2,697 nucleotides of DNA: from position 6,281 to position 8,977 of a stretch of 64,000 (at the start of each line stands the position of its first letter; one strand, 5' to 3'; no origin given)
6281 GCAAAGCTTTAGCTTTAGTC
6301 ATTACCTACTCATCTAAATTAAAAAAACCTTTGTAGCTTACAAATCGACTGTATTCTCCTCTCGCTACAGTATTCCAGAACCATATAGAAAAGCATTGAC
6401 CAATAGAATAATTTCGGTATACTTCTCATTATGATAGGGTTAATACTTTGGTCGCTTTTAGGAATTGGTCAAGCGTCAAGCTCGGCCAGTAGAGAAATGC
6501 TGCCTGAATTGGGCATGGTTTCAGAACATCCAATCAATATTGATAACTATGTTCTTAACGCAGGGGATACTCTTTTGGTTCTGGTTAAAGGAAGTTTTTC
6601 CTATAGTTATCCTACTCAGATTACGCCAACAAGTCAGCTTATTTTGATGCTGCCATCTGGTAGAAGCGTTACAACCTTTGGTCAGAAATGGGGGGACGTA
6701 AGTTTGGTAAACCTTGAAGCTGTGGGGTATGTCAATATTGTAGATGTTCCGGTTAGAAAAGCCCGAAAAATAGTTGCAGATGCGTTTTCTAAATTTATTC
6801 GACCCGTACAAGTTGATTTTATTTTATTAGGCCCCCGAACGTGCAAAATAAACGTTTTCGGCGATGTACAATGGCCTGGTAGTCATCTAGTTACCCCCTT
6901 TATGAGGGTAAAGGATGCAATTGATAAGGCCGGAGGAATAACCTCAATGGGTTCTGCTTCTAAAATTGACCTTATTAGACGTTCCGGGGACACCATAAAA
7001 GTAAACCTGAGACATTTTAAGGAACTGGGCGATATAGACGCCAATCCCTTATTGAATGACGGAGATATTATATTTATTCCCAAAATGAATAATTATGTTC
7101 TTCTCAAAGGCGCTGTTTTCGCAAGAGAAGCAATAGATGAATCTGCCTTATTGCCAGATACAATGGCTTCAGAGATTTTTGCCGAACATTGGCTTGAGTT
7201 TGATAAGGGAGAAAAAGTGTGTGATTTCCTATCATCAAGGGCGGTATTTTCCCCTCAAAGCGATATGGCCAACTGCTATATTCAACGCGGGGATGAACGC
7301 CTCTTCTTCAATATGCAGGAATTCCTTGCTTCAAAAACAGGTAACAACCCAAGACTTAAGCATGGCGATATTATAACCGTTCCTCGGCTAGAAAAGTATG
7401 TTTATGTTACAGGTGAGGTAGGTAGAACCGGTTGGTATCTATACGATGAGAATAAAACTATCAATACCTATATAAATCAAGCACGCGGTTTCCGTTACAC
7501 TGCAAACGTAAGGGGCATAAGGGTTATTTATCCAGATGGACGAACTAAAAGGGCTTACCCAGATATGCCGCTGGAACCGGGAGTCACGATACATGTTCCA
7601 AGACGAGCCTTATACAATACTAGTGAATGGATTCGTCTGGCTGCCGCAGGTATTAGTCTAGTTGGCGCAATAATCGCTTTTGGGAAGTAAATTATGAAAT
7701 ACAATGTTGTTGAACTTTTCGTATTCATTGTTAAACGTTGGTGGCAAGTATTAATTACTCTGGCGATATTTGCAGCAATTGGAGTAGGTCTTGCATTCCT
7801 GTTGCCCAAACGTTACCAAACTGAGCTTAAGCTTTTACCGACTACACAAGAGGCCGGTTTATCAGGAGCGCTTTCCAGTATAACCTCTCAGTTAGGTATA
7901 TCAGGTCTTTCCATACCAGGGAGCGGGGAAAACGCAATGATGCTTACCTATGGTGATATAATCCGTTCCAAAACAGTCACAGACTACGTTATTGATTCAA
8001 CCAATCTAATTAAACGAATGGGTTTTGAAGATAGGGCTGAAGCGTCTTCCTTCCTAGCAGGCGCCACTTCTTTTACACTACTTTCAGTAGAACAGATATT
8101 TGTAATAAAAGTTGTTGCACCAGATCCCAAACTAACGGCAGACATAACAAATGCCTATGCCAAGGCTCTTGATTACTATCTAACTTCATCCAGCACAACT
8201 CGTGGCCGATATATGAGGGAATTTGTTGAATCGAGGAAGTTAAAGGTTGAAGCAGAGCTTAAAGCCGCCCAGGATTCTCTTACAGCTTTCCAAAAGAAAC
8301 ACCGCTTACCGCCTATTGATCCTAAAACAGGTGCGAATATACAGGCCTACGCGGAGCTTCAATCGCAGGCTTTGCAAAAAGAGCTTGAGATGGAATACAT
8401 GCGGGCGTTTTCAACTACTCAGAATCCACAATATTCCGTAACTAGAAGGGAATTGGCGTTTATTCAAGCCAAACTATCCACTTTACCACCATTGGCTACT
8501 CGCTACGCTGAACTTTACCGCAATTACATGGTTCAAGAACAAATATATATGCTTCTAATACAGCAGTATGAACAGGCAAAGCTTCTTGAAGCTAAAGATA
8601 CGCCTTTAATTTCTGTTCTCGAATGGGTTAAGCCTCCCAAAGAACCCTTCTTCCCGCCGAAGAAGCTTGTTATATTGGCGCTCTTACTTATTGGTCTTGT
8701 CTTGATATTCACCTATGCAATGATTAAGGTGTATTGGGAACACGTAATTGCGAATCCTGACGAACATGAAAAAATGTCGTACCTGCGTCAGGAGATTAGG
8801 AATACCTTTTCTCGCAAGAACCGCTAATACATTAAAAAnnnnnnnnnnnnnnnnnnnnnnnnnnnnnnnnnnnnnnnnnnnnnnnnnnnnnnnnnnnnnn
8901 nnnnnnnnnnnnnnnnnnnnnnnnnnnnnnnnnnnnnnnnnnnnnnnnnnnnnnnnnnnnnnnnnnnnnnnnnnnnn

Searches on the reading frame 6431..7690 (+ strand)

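Call 11: search_protein_families(library=pfam, proteins=[window:6431-7690:+])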
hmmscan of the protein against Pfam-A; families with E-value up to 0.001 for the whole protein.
window:6431-7690:+ (419 aa): 2 families
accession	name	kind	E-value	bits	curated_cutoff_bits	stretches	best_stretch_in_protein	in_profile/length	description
PF22461.2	SLBB_2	-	8.3e-17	61.5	27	1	139-216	2-79/79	SLBB domain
PF10531.15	SLBB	-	1.2e-14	54.3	27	2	140-190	2-53/55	SLBB domain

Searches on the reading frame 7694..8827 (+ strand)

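Call 11: search_protein_families(library=pfam, proteins=[window:7694-8827:+])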
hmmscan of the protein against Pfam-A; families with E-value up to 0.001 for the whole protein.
window:7694-8827:+ (377 aa): 2 families
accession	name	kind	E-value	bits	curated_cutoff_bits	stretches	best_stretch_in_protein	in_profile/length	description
PF02706.20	Wzz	-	9.2e-10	39.1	25.5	1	4-102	4-90/91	Chain length determinant protein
PF13807.11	GNVR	-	5.6e-07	29.8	27.7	1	273-345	8-80/82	G-rich domain on putative tyrosine kinase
